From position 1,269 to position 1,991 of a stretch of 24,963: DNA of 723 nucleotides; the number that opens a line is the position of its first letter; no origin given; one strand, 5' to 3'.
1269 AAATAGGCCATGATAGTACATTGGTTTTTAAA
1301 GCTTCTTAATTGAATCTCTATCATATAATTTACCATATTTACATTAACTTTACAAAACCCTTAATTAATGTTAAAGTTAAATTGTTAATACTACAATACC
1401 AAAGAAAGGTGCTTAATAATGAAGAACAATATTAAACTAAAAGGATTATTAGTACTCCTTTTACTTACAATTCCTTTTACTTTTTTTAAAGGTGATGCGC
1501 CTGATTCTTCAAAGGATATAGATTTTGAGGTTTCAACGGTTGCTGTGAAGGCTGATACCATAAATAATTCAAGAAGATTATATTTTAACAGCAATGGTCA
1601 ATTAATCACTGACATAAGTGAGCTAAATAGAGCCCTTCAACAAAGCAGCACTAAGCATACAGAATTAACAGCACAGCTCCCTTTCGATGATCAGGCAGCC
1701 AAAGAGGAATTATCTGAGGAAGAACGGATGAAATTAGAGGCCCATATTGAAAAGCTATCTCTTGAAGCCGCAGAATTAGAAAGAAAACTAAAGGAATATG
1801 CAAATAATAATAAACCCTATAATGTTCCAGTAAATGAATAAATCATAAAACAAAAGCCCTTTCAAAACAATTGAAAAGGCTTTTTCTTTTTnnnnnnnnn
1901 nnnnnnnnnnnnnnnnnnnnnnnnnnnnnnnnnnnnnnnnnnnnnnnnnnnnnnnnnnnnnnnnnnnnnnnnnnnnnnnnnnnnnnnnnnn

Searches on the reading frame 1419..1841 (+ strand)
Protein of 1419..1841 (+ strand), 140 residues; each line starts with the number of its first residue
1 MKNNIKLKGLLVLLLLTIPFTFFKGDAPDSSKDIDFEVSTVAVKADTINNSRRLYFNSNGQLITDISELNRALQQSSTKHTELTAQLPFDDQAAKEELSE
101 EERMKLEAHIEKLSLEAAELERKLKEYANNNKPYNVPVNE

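Call 6: search_protein_families(library=pfam, proteins=[window:1419-1841:+])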
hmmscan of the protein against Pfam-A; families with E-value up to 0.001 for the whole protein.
window:1419-1841:+ (140 aa): 0 families

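Call 61: search_protein_families(library=padloc, proteins=[window:1419-1841:+], max_evalue=0.01)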
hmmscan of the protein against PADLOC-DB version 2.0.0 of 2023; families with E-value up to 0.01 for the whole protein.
window:1419-1841:+ (140 aa): 2 families
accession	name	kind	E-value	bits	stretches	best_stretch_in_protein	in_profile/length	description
PDLC02714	PbeC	-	0.00022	18.2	1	30-132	362-463/651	PbeC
PDLC03753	Drt5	-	0.0076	13.4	1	23-125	220-320/482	DRT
